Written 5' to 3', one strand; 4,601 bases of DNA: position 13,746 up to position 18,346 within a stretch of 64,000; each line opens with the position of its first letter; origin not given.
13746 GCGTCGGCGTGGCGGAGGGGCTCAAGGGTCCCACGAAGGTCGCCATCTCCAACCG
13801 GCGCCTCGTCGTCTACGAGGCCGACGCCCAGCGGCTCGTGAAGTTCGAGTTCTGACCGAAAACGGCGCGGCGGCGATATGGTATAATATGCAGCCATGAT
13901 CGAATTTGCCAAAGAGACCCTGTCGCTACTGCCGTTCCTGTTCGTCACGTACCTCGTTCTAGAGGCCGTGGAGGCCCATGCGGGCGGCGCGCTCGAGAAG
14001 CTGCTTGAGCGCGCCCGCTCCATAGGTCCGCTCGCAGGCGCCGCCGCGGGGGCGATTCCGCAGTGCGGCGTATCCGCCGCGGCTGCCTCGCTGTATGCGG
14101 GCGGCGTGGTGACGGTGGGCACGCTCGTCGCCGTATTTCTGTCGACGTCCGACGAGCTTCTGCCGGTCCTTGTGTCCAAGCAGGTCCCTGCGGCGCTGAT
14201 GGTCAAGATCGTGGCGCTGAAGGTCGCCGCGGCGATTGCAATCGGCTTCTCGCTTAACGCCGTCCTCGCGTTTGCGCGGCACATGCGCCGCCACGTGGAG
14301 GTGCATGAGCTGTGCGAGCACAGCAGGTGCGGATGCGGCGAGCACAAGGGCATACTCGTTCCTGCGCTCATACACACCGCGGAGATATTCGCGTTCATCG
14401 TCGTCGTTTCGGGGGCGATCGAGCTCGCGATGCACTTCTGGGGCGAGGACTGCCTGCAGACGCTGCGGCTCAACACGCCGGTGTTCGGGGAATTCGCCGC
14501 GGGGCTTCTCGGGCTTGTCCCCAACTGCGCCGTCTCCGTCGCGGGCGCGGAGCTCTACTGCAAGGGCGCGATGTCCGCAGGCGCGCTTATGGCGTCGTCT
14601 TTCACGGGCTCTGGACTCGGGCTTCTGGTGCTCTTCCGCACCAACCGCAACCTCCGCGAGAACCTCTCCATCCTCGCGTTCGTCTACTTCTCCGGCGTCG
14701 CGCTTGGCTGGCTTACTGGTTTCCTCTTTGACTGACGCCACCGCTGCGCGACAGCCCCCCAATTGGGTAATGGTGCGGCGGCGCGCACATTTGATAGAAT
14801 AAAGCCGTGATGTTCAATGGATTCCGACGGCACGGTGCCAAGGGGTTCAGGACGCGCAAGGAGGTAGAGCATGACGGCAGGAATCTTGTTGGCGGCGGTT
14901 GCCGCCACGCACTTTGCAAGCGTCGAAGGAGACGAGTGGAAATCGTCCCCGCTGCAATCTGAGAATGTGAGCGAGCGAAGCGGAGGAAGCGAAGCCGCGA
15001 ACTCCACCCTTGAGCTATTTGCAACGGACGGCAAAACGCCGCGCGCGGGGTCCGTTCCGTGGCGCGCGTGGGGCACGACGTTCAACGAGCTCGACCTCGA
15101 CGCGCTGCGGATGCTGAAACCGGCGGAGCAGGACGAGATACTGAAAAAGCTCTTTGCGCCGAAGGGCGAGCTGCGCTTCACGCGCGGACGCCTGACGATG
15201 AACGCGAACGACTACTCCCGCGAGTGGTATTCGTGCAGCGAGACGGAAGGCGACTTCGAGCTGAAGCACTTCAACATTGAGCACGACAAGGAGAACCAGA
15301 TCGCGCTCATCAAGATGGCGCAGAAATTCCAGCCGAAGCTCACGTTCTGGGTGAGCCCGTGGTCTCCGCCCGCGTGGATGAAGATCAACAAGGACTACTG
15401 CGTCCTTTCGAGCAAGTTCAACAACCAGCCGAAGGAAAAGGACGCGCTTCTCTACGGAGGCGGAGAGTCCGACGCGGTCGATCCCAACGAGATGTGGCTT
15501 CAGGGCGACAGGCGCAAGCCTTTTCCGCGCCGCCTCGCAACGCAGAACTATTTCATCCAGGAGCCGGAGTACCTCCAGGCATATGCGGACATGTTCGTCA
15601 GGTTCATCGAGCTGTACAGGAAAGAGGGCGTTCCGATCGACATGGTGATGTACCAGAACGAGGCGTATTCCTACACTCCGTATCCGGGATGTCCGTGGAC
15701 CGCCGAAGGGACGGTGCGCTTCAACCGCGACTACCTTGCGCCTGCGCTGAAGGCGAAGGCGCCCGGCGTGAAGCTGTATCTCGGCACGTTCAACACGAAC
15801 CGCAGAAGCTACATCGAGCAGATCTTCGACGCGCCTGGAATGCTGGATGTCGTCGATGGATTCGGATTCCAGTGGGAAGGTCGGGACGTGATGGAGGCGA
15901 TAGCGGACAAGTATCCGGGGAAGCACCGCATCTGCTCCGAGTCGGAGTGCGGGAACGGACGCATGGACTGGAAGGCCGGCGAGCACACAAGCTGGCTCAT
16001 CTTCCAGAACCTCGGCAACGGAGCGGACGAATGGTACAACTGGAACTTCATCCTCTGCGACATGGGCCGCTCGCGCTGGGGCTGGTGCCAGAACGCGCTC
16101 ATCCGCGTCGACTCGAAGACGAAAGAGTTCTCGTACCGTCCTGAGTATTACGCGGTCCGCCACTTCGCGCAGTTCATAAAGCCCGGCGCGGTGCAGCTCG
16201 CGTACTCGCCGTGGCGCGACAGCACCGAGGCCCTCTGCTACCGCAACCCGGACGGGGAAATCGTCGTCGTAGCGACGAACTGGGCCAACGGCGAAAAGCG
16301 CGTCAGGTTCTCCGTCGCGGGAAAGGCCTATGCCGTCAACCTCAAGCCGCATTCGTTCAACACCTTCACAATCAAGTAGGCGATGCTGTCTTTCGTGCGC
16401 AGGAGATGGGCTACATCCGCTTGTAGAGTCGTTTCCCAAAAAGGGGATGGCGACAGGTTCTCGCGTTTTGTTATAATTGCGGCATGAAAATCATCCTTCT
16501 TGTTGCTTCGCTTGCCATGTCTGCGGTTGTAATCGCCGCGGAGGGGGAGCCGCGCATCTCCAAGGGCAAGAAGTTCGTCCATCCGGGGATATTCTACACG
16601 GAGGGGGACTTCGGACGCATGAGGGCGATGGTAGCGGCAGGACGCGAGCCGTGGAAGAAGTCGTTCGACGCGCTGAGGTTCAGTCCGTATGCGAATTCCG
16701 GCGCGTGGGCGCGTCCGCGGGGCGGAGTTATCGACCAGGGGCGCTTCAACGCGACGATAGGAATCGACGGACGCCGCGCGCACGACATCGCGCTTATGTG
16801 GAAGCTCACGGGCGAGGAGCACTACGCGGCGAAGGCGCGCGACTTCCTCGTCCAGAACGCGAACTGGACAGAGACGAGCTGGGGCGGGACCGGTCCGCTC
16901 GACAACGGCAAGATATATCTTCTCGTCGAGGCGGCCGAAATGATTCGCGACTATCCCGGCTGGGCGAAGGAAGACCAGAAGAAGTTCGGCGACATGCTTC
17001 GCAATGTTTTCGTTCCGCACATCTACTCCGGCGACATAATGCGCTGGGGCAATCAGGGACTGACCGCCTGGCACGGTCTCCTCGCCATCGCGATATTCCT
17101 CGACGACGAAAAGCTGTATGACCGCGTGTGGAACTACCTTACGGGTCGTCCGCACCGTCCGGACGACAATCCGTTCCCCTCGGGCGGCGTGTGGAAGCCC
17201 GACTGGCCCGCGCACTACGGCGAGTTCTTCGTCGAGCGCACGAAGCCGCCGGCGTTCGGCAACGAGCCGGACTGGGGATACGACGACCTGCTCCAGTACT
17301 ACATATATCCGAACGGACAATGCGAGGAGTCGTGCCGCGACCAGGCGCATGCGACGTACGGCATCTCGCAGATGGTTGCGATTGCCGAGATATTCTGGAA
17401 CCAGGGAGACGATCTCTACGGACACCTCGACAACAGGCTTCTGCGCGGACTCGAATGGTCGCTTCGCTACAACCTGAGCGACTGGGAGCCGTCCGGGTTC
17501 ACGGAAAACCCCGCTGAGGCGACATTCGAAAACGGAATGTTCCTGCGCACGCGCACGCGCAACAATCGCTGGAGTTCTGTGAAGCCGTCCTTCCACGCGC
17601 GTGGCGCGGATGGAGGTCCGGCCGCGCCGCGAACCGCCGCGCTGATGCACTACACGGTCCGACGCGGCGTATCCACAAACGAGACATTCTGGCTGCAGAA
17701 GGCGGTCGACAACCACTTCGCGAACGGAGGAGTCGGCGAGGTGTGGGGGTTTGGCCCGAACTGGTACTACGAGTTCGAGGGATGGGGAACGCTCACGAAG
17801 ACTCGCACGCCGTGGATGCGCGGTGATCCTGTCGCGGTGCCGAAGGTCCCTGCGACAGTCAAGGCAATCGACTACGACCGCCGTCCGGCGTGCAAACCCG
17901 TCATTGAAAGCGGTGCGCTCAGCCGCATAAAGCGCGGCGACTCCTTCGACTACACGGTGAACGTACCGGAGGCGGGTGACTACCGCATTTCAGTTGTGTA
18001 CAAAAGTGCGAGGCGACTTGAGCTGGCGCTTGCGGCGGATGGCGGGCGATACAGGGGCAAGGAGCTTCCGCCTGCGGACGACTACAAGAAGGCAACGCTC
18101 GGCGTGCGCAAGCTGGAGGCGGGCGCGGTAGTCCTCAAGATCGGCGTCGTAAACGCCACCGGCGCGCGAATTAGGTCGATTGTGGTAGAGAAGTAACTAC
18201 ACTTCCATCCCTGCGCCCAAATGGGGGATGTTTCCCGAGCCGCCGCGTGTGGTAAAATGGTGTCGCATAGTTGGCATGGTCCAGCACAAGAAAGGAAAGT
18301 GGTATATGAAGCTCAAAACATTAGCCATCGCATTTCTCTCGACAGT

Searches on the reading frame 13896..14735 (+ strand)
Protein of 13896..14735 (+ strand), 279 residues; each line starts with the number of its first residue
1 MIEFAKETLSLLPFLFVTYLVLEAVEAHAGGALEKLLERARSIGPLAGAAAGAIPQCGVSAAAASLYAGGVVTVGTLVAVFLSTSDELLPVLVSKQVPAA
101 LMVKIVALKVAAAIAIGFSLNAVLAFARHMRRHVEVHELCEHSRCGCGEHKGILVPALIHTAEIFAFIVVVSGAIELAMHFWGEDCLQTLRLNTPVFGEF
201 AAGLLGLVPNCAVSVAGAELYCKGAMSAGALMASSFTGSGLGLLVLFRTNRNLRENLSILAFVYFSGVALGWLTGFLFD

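Call 80: search_protein_families(library=pfam, proteins=[window:13896-14735:+], max_evalue=0.001)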
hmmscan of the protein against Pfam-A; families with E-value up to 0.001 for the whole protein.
window:13896-14735:+ (279 aa): 1 family
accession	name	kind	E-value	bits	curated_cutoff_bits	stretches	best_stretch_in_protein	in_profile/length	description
PF11449.14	ArsP_2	-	1.3e-13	51.3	32.5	1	14-181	20-182/359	Putative, 10TM heavy-metal exporter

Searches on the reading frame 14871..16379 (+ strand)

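Call 80: search_protein_families(library=pfam, proteins=[window:14871-16379:+], max_evalue=0.001)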
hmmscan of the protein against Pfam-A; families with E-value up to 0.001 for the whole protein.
window:14871-16379:+ (502 aa): 2 families
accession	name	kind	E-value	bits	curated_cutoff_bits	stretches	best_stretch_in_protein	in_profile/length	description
PF02055.22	Glyco_hydro_30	-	5.3e-30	105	23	2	66-175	3-112/348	Glycosyl hydrolase family 30 TIM-barrel domain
PF17189.10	Glyco_hydro_30C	-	4.4e-06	27.2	22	1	450-499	15-65/65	Glycosyl hydrolase family 30 beta sandwich domain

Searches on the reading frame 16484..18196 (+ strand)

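Call 80: search_protein_families(library=pfam, proteins=[window:16484-18196:+], max_evalue=0.001)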
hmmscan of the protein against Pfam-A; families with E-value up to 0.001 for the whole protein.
window:16484-18196:+ (570 aa): 1 family
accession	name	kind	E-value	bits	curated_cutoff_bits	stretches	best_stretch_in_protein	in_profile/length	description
PF05426.18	Alginate_lyase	-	4.1e-09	36.7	22.2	0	96-218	59-197/275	Alginate lyase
